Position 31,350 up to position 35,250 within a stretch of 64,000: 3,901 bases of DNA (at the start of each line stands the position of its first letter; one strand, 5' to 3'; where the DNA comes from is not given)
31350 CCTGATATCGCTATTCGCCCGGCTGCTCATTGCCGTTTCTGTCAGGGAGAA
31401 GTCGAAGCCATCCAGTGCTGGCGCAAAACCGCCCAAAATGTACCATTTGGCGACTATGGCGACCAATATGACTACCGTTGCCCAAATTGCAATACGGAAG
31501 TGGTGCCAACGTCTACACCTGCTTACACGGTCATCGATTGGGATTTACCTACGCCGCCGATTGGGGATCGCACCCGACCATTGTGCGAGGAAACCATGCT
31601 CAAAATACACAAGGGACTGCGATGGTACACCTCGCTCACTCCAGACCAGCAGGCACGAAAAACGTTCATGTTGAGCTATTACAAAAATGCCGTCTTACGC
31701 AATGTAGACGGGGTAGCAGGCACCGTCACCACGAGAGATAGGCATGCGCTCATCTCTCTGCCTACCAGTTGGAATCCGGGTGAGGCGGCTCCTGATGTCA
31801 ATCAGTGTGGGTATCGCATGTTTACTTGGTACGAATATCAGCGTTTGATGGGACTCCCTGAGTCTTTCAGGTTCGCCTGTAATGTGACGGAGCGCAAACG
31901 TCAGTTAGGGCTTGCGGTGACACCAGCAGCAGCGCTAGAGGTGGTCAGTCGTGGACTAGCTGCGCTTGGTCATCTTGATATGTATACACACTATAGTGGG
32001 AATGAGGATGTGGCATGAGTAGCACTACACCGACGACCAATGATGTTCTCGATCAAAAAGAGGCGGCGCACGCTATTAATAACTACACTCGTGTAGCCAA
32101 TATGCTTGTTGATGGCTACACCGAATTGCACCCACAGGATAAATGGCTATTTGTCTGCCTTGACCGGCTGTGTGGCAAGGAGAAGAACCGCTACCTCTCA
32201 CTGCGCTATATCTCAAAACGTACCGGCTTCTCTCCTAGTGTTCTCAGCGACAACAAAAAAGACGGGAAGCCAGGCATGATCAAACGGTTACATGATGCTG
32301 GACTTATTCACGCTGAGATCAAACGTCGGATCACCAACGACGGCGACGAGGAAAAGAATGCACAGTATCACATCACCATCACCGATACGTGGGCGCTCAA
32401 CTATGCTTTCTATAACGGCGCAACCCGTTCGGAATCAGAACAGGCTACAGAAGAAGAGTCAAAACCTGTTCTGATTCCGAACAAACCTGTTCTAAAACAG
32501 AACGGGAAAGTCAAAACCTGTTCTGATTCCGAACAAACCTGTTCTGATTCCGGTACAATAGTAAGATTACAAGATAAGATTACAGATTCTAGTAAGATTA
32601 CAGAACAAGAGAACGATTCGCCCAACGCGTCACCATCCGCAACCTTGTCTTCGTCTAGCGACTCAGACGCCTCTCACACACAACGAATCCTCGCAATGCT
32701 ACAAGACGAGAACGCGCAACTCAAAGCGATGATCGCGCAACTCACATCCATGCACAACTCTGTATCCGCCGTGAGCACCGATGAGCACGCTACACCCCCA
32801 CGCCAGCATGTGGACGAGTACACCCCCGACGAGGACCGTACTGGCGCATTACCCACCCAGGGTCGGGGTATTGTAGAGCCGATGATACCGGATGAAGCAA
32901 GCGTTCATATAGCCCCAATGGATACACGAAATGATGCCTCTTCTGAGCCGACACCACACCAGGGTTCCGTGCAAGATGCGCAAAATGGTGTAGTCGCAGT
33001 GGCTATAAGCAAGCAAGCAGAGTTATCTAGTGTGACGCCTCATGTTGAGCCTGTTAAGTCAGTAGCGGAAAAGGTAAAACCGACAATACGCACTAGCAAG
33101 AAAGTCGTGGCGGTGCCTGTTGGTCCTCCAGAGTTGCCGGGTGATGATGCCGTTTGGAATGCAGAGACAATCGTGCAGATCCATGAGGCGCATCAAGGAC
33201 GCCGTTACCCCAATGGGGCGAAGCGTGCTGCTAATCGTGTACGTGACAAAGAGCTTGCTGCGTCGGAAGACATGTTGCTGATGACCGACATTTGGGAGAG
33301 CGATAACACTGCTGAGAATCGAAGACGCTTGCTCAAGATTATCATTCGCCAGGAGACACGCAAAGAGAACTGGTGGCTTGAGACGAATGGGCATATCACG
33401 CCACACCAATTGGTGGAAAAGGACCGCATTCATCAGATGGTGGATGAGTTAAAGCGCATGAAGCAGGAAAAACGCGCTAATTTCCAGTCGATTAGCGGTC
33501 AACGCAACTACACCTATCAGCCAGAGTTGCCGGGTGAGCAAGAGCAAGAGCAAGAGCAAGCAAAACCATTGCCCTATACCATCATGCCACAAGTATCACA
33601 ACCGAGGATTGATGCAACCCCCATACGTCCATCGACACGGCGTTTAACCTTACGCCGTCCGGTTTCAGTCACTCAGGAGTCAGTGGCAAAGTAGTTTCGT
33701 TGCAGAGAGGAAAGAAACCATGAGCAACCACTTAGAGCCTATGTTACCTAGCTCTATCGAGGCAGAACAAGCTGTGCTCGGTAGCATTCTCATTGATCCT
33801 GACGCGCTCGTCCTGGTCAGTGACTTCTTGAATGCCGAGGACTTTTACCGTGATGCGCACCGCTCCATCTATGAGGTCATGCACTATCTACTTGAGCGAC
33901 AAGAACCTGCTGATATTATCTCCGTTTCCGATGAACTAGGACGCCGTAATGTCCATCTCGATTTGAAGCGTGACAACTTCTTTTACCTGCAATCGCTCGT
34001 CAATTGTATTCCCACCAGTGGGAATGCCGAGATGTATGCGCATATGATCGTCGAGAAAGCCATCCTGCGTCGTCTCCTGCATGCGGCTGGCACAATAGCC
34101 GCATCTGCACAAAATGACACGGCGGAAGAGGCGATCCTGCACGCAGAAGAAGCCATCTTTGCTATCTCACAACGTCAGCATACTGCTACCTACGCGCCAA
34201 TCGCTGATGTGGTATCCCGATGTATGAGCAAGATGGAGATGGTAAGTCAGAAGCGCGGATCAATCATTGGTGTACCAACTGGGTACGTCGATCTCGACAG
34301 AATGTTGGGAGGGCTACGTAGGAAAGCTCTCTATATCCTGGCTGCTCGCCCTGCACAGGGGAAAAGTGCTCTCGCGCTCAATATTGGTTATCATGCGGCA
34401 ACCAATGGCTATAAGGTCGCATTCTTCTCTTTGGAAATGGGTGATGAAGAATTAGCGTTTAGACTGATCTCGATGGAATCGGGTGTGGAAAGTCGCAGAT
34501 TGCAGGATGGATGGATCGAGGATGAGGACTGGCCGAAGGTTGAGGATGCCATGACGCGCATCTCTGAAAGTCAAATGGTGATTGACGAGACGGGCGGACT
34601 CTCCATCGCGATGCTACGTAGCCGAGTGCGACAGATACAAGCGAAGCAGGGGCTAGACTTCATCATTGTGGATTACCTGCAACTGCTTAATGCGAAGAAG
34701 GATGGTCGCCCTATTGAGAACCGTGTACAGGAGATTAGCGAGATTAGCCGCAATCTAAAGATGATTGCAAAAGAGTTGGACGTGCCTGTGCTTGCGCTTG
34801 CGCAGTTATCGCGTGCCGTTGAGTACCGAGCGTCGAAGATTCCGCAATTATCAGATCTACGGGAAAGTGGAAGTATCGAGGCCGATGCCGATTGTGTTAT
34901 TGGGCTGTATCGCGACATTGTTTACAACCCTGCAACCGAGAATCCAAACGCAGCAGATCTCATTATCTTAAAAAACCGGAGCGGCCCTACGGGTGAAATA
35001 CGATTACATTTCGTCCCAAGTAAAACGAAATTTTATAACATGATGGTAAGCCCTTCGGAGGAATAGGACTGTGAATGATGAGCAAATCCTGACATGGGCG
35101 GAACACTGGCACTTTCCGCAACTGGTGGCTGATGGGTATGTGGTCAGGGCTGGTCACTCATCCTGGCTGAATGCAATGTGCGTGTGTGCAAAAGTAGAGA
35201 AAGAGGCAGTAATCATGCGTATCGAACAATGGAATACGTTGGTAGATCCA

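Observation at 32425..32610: Iteron array inside the replication-initiator gene (lambda O-type origin)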

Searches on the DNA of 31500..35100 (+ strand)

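Call 10: search_dna_similar(query=window:31500-35100:+, collection=phages, mode=distant)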
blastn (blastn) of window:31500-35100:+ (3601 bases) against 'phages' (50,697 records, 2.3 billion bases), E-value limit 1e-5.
Records with a match: 2; places in all: 2; records where one place covers at least 80% of the query: 0.
Best place of each record, by identity: 60-80% 2.
By first word of the organism name: Bacteriophage 2.
By host as written in the record: - 2.
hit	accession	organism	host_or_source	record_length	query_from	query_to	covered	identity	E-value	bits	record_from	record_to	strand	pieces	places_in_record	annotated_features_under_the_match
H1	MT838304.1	Bacteriophage sp.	human fecal samples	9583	3217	3323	3%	73.8%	3e-8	68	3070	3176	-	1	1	record has no annotation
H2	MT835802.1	Bacteriophage sp.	human fecal samples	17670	3217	3324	3%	72.2%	4e-6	61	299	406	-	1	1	record has no annotation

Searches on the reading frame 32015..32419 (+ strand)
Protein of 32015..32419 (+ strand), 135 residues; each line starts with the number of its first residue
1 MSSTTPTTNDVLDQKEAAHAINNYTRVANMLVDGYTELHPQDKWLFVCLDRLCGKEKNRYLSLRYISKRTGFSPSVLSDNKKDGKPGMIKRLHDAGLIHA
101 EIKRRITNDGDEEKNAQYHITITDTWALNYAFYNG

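Call 25: find_related_loci(query=A2, collection=genome_contigs, flank=4000)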
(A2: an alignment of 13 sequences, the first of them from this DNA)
Query A2 (135 aa) in genome_contigs; peptide patterns used: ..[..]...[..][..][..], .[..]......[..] (x = any residue, [..] = any of these).
6 stretches matched a pattern; 1 encode a relative of the query (tblastn E <= 1e-3); 1 distinct loci.
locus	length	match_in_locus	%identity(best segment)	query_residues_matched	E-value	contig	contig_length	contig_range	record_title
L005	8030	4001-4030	100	39-48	7e-5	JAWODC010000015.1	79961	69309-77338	MAG: Desulfobacterales bacterium isolate BLK5-2.bin.101 k191_2297750, whole genome shotgun sequence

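Call 26: find_related_loci(query=A2, collection=viral_contigs, flank=4000)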
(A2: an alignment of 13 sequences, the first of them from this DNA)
Query A2 (135 aa) in viral_contigs; peptide patterns used: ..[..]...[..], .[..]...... (x = any residue, [..] = any of these).
34 stretches matched a pattern; 3 encode a relative of the query (tblastn E <= 1e-3); 3 distinct loci.
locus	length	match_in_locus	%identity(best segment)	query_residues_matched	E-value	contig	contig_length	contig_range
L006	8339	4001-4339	59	24-134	3e-43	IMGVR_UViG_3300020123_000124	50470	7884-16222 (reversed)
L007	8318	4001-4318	46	22-134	5e-28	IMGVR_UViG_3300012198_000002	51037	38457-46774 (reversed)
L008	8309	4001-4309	37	23-133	2e-21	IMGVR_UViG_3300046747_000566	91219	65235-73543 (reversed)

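Call 27: find_related_loci(query=A2, collection=metagenome_contigs, flank=3000)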
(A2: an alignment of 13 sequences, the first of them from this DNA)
Query A2 (135 aa) in metagenome_contigs; peptide patterns used: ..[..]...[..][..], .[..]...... (x = any residue, [..] = any of these).
120 stretches matched a pattern; 16 encode a relative of the query (tblastn E <= 1e-3); 16 distinct loci.
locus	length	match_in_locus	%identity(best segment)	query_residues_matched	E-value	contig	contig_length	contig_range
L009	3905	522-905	78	7-134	8e-71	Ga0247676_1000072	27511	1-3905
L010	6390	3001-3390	77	1-133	1e-68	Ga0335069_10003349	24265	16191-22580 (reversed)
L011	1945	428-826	75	2-134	1e-69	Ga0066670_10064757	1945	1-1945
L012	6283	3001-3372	79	12-135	8e-67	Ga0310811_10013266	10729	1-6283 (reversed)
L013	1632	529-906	73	7-134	3e-67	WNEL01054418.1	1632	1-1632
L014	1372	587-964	73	7-134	6e-66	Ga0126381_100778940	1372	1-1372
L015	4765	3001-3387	50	1-133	6e-41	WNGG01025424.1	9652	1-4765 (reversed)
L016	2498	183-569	50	1-133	6e-41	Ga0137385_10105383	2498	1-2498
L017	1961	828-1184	56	15-134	1e-39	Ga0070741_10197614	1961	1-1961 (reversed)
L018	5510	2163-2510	54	11-133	1e-39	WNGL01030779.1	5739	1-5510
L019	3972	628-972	54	12-133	1e-39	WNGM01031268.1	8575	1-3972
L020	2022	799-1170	52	3-134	3e-39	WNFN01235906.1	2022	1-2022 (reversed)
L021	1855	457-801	56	12-133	1e-38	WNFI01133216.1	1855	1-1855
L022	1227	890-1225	52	15-128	6e-36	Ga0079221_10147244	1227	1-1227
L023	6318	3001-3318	46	22-134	9e-28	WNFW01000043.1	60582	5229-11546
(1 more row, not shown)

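Call 35: search_protein_families(library=pfam, alignment_id=A2, max_evalue=10)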
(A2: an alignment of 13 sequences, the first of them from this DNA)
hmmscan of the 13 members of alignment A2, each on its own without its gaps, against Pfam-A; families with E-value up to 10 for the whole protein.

A. member 1, seq(135 aa): 0 families

B. families by the number of members that match (of 13 scanned): 9 families
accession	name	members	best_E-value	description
PF07240.16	Turandot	2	0.056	Stress-inducible humoral factor Turandot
PF24741.1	AlkZ-rel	2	0.068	AlkZ related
PF13730.12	HTH_36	2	0.16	Helix-turn-helix domain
PF17014.10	Mad3_BUB1_I_2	1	0.0091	Putative Mad3/BUB1 like region 1 protein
PF10534.14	CRIC_ras_sig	1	0.048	Connector enhancer of kinase suppressor of ras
PF13610.12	DDE_Tnp_IS240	1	0.056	DDE domain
PF06220.18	zf-U1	1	0.14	U1 zinc finger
PF18310.7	DUF5605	1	0.15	Domain of unknown function (DUF5605)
PF13601.12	HTH_34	1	0.17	Winged helix DNA-binding domain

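Call 37: search_solved_structures(query=A2, max_evalue=10)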
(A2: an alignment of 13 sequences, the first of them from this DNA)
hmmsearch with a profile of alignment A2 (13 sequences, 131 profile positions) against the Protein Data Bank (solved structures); distinct sequences matched with E-value up to 10: 2.
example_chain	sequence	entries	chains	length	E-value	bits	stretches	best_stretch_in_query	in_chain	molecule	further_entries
8xio_A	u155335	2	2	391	1.4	12.2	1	42-69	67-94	Somatostatin receptor type 1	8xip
9ik8_D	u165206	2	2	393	1.4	12.2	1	42-69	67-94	Somatostatin receptor type 1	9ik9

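Call 44: predict_structure(alignment_id=A2)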
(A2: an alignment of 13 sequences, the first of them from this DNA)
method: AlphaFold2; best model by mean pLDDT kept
length: 135 residues; sequences in the alignment: 13
mean_pLDDT: 78.5   pTM: 0.66
mean pLDDT of the five models: 78.5, 75.8, 72.0, 71.8, 66.5
residues with pLDDT >= 90: 45; 70-90: 41; 50-70: 46; < 50: 3
segments of 3 or more residues with pLDDT < 50: 1-3
pLDDT, mean of each block of 10 residues (from residue 1): 57 68 58 81 91 89 92 90 88 90 72 74 75 66
secondary structure, 60 per line:
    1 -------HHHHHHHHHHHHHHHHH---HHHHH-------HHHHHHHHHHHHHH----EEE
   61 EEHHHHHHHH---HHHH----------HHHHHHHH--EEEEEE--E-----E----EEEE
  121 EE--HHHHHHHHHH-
elements in order: H8-24 H28-32 H40-53 E58-62 H63-70 H74-77 H88-95 E98-103 E117-122 H125-134

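Call 84: search_protein_families(library=pfam, proteins=[L006:5472-6293:+, L007:5272-6624:+, L008:5109-5891:+, L008:5989-7305:+, L018:3310-4128:+, L010:4049-4921:+, L007:2808-3959:+, L015:1708-2976:+, L006:3138-3902:+, L007:6621-7250:+], max_evalue=0.001)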
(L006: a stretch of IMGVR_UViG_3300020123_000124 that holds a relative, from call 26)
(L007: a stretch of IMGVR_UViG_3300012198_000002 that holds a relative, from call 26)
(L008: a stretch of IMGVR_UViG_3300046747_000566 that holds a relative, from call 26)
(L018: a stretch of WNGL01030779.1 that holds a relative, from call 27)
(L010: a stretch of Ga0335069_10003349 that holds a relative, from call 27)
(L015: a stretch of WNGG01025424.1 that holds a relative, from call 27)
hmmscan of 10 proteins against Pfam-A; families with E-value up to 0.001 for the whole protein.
L006:5472-6293:+ (273 aa): 2 families
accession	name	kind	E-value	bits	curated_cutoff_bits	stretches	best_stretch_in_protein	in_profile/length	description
PF00308.24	Bac_DnaA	-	1.2e-08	35.8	23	1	122-245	22-145/162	Bacterial DnaA ATPAse domain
PF01695.23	IstB_IS21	-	3e-05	24.1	24.1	1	144-238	101-193/238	IstB-like ATP binding protein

L007:5272-6624:+ (450 aa): 3 families
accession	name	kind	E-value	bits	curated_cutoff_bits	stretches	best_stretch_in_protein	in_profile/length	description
PF03796.21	DnaB_C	-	2.2e-83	280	27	1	184-441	1-254/255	DnaB-like helicase C terminal domain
PF00772.26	DnaB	-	7.4e-33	113.1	23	1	10-109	3-102/103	DnaB-like helicase N terminal domain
PF13481.12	AAA_25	-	2.7e-09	37.4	27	1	197-364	27-188/195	AAA domain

L008:5109-5891:+ (260 aa): 5 families
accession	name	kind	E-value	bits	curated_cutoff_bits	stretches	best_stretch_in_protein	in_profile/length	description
PF01695.23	IstB_IS21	-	4.7e-10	39.8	24.1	1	121-236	92-205/238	IstB-like ATP binding protein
PF00308.24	Bac_DnaA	-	2.1e-09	38.2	23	1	95-245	4-158/162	Bacterial DnaA ATPAse domain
PF00004.35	AAA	-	3.2e-06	28.1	21.2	1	125-231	2-115/131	ATPase family associated with various cellular activities (AAA)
PF13191.12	AAA_16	-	0.00017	22.6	32.6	1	112-169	12-73/167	AAA ATPase domain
PF13604.12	AAA_30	-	0.00033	20.9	27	1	111-159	8-54/191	AAA domain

L008:5989-7305:+ (438 aa): 4 families
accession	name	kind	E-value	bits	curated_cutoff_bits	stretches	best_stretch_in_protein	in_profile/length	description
PF13392.12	HNH_3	-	7.5e-22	77.1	24.8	2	197-240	2-45/46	HNH endonuclease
PF05551.17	zf-His_Me_endon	-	1.1e-08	35.8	27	0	213-244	64-95/131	Zinc-binding loop region of homing endonuclease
PF13384.12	HTH_23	-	0.00034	20.8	24.6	0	404-431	12-39/50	Homeodomain-like domain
PF02796.21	HTH_7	-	0.00046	20.7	23.8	1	393-428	5-40/45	Helix-turn-helix domain of resolvase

L018:3310-4128:+ (272 aa): 2 families
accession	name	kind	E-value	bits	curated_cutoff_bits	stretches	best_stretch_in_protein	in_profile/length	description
PF00308.24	Bac_DnaA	-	4.2e-09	37.2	23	1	120-257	21-158/162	Bacterial DnaA ATPAse domain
PF01695.23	IstB_IS21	-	7.2e-05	22.8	24.1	1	143-248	101-205/238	IstB-like ATP binding protein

L010:4049-4921:+ (290 aa): 2 families
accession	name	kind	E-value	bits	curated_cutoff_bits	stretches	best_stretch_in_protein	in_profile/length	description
PF01695.23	IstB_IS21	-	5e-07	29.9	24.1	1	136-249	93-201/238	IstB-like ATP binding protein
PF03969.22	AFG1_ATPase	-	1.7e-05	24.4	27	1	126-283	54-200/361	AFG1-like ATPase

L007:2808-3959:+ (383 aa): 0 families

L015:1708-2976:+ (422 aa): 0 families

L006:3138-3902:+ (254 aa): 3 families
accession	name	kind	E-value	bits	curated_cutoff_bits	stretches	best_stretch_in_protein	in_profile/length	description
PF01555.25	N6_N4_Mtase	-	2.7e-13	50.8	26.7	1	179-229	169-219/221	DNA methylase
PF08241.18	Methyltransf_11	-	0.00025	22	21.2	0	37-96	39-94/95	Methyltransferase domain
PF01170.24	UPF0020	-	0.00065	19.9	22.3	0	30-91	90-158/197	RMKL-like, methyltransferase domain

L007:6621-7250:+ (209 aa): 0 families

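Call 85: search_protein_representatives(alignment_id=A2)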
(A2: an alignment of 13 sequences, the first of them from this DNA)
Query: 13 sequences, 131 profile positions. Proteins with E-value up to 0.001 (for the whole library): 249; up to 1e-10: 171; up to 1e-30: 29. The best 150 are listed.
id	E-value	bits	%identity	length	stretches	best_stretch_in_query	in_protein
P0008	7.4e-67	239.6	-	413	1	3-130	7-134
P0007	8.8e-67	239.3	-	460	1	1-130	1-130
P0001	1.0e-66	239.1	-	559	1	3-130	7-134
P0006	3.5e-66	237.4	-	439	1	3-130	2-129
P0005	1.0e-65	235.9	-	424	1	2-130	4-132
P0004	1.6e-65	235.3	-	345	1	3-130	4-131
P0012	8.1e-65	233.0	-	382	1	2-130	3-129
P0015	1.1e-61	222.9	-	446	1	6-130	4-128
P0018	1.3e-58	212.9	-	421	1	4-130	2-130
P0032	1.4e-58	212.9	-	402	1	5-130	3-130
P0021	5.2e-58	211.0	-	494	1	3-130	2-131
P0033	1.8e-57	209.2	-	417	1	6-130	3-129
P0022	1.8e-57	209.2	-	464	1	4-130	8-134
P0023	5.5e-57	207.6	-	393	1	5-130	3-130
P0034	3.8e-55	201.7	-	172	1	3-130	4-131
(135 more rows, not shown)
